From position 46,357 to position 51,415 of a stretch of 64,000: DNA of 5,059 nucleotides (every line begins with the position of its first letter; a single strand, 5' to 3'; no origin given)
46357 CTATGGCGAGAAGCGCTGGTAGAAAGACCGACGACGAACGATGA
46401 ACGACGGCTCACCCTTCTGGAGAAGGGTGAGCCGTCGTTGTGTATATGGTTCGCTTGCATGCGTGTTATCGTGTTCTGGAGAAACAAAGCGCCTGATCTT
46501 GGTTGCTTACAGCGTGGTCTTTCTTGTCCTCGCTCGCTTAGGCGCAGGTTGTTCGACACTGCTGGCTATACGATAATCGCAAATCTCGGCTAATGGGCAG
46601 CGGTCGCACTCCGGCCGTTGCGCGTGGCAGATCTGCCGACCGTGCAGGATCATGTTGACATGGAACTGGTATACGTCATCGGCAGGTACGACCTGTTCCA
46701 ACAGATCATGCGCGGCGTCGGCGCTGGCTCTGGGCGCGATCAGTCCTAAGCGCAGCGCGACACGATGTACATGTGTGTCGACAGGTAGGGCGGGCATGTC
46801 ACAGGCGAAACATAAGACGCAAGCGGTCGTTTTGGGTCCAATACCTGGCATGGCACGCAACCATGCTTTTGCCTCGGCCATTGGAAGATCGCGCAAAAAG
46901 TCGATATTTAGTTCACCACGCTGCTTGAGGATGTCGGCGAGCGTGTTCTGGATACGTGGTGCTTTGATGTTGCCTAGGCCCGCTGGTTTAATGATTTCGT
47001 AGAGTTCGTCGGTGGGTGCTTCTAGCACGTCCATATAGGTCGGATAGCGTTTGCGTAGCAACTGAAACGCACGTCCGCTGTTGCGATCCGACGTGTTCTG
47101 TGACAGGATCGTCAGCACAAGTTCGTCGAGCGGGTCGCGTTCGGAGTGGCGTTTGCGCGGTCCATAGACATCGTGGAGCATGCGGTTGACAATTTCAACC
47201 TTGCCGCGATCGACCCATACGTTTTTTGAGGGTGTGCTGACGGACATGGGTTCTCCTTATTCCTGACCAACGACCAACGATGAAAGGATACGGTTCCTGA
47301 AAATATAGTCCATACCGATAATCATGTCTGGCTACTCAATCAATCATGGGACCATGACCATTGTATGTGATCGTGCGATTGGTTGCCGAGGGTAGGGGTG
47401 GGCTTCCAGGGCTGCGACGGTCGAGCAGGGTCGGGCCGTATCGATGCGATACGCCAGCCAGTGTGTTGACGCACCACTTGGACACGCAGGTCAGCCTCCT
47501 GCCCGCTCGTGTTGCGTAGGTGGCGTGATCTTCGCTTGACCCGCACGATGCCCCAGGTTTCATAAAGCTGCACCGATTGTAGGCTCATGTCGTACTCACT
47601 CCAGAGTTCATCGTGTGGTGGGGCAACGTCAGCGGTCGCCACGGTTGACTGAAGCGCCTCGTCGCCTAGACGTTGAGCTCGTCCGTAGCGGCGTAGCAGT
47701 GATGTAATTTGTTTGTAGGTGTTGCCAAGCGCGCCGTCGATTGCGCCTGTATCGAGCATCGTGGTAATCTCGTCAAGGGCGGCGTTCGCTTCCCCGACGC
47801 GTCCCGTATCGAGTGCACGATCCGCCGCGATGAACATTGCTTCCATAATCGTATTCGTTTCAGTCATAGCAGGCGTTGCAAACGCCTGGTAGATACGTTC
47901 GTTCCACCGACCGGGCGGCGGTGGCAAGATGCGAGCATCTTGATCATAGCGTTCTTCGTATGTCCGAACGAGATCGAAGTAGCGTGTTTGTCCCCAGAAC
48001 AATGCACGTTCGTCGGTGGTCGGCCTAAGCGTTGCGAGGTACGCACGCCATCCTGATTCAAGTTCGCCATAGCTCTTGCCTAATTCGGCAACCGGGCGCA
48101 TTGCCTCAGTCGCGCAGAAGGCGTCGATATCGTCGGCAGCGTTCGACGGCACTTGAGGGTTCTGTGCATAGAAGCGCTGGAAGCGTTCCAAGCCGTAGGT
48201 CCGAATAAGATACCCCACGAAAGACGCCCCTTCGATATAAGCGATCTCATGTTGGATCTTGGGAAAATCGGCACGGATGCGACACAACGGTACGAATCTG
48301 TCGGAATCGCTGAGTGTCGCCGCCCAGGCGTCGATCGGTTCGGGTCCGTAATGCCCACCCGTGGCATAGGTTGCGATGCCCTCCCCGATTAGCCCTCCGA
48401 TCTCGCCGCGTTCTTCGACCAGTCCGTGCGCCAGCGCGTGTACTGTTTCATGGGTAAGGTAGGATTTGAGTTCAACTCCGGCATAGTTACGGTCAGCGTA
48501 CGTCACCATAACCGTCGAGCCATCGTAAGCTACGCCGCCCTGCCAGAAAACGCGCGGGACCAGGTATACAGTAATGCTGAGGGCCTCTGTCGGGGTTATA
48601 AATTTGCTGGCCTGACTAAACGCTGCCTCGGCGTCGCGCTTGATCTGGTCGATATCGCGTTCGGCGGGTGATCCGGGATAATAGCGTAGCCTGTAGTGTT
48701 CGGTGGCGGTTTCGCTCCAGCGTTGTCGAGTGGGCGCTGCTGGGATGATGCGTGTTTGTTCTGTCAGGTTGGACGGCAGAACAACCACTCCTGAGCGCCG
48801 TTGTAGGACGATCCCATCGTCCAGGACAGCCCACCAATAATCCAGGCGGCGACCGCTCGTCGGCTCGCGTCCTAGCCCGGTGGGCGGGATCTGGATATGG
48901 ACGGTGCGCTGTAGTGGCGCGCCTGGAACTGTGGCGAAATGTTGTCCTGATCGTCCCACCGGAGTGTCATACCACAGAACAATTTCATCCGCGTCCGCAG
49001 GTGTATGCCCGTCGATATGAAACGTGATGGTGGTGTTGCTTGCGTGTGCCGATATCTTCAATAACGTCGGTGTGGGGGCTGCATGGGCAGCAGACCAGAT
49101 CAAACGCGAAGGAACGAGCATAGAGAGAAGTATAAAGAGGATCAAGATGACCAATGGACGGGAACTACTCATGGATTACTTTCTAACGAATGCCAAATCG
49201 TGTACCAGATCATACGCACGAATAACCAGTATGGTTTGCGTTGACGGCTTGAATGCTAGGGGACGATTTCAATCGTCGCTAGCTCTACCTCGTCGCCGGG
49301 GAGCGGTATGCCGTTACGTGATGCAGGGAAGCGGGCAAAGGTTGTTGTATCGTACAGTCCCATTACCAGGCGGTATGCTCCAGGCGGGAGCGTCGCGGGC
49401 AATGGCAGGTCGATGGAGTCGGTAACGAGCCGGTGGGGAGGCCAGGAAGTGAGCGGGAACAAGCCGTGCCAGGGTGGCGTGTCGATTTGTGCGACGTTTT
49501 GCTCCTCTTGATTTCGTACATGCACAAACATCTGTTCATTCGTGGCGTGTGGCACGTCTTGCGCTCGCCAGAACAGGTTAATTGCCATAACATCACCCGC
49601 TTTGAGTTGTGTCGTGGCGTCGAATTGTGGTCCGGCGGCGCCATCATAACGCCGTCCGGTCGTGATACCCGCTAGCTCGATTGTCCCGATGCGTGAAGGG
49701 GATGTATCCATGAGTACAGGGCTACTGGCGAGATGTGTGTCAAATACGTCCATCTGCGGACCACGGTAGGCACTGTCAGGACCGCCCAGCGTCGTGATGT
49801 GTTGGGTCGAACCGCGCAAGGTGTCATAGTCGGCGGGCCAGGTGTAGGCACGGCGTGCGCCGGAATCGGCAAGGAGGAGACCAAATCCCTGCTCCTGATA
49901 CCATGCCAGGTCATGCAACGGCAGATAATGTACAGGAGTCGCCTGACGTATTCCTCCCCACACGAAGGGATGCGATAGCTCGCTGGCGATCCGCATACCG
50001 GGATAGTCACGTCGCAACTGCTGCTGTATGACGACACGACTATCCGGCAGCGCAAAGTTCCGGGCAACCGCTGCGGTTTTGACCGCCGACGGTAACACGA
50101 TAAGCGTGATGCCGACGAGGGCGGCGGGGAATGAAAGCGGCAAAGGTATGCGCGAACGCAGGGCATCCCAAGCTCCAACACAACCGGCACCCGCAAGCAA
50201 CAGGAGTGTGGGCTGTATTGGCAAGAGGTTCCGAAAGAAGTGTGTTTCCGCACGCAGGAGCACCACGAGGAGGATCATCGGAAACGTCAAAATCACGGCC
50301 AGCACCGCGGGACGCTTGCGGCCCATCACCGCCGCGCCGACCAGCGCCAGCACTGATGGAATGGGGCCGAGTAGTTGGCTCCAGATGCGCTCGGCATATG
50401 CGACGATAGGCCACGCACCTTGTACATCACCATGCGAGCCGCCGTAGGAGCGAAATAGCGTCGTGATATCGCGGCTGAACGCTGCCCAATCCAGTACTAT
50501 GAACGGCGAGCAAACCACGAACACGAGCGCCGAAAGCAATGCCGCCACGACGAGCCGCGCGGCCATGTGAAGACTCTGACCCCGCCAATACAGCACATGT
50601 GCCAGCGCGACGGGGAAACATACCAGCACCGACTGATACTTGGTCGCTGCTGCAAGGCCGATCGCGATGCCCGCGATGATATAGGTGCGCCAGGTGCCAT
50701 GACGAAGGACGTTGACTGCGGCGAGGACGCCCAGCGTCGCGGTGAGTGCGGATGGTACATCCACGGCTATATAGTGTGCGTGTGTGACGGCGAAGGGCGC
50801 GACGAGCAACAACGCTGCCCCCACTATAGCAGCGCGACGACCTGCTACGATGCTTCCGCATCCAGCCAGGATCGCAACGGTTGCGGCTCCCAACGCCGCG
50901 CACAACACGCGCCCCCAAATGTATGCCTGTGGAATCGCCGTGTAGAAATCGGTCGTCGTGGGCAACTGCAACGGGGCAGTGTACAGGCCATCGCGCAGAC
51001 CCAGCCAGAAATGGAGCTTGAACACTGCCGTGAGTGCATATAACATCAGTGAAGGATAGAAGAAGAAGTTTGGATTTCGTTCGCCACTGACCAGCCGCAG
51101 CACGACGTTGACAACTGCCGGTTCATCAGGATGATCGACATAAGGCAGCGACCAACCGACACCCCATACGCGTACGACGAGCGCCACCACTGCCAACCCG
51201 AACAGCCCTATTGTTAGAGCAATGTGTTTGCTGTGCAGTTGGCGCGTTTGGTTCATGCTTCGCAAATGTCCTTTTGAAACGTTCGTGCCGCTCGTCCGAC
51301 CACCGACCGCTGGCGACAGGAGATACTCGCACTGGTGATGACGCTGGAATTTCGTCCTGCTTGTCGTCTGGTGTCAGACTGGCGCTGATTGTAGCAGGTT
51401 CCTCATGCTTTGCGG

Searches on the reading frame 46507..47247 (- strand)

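Call 26: search_protein_families(library=pfam, proteins=[window:46507-47247:-])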
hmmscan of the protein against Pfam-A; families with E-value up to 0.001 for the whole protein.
window:46507-47247:- (246 aa): 2 families
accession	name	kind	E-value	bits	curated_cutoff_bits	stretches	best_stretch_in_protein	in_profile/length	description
PF00730.31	HhH-GPD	-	4.8e-16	59.5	26.2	1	45-188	2-107/108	HhH-GPD superfamily base excision DNA repair protein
PF10576.14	EndIII_4Fe-2S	-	8.9e-05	23.1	20.5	1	207-223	1-17/17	Iron-sulfur binding domain of endonuclease III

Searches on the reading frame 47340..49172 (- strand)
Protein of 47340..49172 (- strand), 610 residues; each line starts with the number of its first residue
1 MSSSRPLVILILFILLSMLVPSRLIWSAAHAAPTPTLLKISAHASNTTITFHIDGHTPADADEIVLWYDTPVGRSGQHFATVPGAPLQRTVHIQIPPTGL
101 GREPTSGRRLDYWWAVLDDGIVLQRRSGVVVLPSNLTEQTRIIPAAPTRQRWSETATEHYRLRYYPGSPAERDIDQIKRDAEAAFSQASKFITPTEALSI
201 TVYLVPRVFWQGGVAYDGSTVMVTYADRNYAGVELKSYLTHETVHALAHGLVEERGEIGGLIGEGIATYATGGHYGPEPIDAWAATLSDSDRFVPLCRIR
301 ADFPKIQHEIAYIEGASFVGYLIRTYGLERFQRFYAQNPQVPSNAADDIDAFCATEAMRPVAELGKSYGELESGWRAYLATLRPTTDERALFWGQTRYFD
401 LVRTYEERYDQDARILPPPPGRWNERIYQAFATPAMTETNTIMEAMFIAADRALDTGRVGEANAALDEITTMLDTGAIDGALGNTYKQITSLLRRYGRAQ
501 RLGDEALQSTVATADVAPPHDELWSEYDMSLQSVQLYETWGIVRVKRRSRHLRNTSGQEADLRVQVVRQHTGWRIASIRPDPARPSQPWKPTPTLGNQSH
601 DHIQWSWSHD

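Call 26: search_protein_families(library=pfam, proteins=[window:47340-49172:-])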
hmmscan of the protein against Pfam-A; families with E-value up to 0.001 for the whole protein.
window:47340-49172:- (610 aa): 2 families
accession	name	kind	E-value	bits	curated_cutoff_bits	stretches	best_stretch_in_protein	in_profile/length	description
PF10026.15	DUF2268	-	0.00017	21.6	23.6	1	211-291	42-125/195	Predicted Zn-dependent protease (DUF2268)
PF13485.12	Peptidase_MA_2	-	0.00037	20.8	32.4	1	208-335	40-167/201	Peptidase MA superfamily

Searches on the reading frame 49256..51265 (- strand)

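Call 26: search_protein_families(library=pfam, proteins=[window:49256-51265:-])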
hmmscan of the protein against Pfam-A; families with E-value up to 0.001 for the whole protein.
window:49256-51265:- (669 aa): 2 families
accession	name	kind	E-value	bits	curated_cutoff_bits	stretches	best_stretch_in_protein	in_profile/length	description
PF13231.12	PMT_2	-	3.1e-11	44.2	26.1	1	119-256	25-158/160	Dolichyl-phosphate-mannose-protein mannosyltransferase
PF02366.24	PMT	-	4.9e-06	26.7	22.7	1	105-249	72-233/245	Dolichyl-phosphate-mannose-protein mannosyltransferase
